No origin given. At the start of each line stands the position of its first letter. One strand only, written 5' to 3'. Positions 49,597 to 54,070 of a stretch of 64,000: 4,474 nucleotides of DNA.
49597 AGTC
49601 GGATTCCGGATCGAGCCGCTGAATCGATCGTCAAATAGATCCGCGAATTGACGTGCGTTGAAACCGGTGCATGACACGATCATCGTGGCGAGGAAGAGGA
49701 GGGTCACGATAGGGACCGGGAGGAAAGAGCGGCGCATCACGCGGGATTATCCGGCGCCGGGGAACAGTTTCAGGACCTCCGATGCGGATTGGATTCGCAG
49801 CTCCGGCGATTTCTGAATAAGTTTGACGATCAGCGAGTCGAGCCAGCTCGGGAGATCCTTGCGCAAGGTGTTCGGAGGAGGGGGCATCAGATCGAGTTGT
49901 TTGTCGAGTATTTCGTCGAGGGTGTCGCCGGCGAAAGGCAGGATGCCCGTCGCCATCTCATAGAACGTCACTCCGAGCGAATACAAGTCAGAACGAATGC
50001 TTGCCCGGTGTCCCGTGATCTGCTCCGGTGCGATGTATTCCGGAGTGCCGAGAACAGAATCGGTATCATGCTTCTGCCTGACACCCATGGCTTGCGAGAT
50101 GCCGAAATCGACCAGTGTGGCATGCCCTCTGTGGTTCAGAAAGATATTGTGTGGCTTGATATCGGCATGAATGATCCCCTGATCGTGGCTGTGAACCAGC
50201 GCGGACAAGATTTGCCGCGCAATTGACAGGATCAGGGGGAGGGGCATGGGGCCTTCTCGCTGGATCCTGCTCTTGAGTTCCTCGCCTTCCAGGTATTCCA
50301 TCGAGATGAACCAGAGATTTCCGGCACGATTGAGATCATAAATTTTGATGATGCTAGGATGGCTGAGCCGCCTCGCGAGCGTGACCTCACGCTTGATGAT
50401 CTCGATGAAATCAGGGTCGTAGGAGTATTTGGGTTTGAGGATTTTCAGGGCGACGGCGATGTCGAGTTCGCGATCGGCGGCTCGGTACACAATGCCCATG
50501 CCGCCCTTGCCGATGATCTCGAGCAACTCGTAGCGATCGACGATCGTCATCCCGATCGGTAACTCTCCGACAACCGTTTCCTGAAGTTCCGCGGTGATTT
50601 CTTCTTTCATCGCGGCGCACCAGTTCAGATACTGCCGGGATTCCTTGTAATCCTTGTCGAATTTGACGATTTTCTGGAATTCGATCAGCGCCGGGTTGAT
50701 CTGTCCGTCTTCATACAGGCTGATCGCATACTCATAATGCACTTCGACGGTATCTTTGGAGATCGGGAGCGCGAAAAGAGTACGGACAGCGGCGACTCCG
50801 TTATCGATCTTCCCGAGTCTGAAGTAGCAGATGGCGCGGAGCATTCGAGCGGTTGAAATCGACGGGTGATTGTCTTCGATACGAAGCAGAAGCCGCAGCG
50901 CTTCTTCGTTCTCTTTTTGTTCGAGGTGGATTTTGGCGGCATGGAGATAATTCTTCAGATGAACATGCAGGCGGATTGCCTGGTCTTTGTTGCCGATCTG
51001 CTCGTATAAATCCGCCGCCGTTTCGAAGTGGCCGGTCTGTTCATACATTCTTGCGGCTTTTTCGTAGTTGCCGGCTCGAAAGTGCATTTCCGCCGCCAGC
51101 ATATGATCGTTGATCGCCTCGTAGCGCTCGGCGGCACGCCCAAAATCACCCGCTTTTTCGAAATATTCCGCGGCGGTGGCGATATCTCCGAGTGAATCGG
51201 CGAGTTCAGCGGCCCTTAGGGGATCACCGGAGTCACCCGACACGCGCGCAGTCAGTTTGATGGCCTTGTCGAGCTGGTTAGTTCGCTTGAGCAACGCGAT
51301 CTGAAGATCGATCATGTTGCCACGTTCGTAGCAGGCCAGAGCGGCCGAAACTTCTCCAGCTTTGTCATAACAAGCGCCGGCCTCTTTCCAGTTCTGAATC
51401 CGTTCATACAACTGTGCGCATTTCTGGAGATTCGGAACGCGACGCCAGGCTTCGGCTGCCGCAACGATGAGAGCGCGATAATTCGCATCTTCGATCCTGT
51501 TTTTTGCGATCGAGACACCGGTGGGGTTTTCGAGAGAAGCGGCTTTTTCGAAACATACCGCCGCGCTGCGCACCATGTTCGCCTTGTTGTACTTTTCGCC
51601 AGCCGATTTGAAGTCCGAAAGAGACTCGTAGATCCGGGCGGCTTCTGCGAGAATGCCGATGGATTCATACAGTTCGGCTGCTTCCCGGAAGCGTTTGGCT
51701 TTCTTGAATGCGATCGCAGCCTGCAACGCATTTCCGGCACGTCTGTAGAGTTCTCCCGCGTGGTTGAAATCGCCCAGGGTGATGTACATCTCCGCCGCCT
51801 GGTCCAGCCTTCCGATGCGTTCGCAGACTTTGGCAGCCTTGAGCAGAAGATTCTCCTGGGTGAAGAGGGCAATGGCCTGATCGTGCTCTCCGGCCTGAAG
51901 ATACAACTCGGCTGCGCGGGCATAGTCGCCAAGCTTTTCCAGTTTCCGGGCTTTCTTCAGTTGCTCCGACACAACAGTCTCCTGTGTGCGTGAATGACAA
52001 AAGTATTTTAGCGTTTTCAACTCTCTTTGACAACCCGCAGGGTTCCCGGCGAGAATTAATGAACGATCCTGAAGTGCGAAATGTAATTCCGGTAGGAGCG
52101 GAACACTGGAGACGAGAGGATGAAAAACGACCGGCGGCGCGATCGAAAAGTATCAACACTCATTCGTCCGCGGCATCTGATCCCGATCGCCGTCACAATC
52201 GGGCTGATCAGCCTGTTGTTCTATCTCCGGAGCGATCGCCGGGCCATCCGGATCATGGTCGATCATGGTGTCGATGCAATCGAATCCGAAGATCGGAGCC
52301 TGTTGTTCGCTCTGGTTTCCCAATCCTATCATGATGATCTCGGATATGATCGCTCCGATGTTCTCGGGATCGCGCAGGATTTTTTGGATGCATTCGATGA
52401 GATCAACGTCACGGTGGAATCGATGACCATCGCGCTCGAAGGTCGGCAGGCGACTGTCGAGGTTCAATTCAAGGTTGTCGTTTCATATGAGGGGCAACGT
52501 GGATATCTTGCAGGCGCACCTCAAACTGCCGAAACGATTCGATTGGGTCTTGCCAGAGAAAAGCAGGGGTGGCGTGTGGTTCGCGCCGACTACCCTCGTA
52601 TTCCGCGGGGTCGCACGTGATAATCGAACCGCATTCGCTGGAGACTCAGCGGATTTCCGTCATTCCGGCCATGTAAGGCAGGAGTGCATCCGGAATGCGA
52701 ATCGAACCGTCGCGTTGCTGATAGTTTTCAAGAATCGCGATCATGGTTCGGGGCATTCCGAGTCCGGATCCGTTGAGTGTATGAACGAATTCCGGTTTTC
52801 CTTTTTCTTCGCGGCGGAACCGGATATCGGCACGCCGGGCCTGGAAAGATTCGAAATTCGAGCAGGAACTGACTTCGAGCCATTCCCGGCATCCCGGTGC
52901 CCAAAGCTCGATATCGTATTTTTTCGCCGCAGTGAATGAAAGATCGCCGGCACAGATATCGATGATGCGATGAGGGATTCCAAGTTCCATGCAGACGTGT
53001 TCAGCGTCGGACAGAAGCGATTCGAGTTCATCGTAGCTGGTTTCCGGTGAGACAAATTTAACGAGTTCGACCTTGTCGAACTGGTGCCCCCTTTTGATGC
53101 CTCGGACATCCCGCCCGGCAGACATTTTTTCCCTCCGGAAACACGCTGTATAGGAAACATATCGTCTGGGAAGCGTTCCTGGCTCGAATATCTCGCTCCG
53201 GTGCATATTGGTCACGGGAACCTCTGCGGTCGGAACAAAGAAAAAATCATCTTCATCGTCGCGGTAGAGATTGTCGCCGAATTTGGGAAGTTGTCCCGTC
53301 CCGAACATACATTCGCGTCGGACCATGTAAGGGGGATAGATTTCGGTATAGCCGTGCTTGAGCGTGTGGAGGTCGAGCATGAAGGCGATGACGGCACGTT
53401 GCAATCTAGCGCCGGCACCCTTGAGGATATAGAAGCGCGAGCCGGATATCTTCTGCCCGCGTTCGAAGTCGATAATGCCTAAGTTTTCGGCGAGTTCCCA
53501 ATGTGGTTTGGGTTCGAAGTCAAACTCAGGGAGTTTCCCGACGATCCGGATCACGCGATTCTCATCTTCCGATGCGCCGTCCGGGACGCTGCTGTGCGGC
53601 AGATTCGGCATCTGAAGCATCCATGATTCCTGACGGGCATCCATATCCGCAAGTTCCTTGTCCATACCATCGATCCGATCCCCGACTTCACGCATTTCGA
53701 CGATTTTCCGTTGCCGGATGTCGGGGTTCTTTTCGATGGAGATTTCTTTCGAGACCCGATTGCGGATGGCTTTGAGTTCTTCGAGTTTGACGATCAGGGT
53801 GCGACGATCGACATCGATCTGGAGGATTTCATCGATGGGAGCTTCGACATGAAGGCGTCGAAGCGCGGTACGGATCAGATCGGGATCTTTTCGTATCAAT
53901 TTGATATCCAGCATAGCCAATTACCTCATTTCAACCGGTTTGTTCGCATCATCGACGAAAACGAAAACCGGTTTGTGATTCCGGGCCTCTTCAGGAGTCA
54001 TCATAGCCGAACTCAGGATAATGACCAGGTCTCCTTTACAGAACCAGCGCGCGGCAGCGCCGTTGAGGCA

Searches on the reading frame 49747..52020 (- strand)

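Call 19: search_protein_families(library=pfam, proteins=[window:49747-52020:-], max_evalue=0.001)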
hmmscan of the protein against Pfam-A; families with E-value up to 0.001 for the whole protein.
window:49747-52020:- (757 aa): 17 families
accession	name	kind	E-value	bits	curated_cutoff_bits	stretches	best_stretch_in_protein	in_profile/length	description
PF00069.31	Pkinase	-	4.5e-53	180.7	31.7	1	497-750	1-258/263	Protein kinase domain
PF07714.23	PK_Tyr_Ser-Thr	-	1.4e-28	100.4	23.1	1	499-742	3-248/258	Protein tyrosine and serine/threonine kinase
PF14938.12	SNAP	-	3.4e-15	56.7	25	2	21-148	45-175/282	Soluble NSF attachment protein, SNAP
PF24762.1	TPR_IF140-IFT172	-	1.3e-10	41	26.8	2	221-370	183-334/486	IF140/IFT172 TPR domain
PF13428.12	TPR_14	-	7.9e-10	38.9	23.5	0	358-396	4-42/44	Tetratricopeptide repeat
PF25295.1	TPR_IFT122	-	1e-09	38.5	75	1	32-183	147-302/381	IFT122, TPR domain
PF13176.12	TPR_7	-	1.6e-09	37.5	27.9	0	36-55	5-24/36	Tetratricopeptide repeat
PF07719.23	TPR_2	-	9.2e-09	35.2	27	0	306-328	4-26/34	Tetratricopeptide repeat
PF13174.12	TPR_6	-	6.7e-08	33.1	26.3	0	358-386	3-31/33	Tetratricopeptide repeat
PF12895.13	ANAPC3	-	9.6e-08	32.6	27.2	1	358-412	27-79/82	Anaphase-promoting complex, cyclosome, subunit 3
PF23774.1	TPR_GEMI5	-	2.9e-07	30.7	33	0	56-112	131-187/209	GEMI5 TPR domain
PF14531.12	Kinase-like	-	1e-06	28.6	25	1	601-717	151-272/289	Kinase-like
PF00637.26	Clathrin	-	1.1e-06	28.9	29.6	0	197-251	72-126/143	Region in Clathrin and VPS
PF13424.12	TPR_12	-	3.7e-06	27.5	30.1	0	276-328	15-70/77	Tetratricopeptide repeat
PF03109.22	ABC1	-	4.6e-06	26.4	22.9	1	572-651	145-223/244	ABC1 atypical kinase-like domain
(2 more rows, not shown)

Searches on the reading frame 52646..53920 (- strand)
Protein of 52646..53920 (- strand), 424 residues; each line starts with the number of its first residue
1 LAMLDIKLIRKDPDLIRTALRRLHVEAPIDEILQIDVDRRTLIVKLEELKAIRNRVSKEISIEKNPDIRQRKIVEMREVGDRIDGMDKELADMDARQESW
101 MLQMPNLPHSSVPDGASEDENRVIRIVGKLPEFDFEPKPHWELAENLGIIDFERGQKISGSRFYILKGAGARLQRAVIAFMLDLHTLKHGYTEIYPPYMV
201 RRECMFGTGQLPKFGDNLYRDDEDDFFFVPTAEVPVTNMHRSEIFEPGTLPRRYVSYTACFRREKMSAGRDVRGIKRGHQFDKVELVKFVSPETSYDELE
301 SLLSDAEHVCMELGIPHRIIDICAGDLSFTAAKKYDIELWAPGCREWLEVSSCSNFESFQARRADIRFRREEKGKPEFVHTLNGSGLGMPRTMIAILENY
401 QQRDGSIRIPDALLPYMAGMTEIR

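Call 19: search_protein_families(library=pfam, proteins=[window:52646-53920:-], max_evalue=0.001)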
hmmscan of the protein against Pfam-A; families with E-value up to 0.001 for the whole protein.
window:52646-53920:- (424 aa): 2 families
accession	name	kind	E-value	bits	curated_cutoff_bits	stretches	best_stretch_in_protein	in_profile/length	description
PF00587.30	tRNA-synt_2b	-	4.5e-38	131.5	29.3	1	221-400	6-179/179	tRNA synthetase class II core domain (G, H, P, S and T)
PF02403.27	Seryl_tRNA_N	-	1.1e-23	83.9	28.2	1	3-108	1-108/108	Seryl-tRNA synthetase N-terminal domain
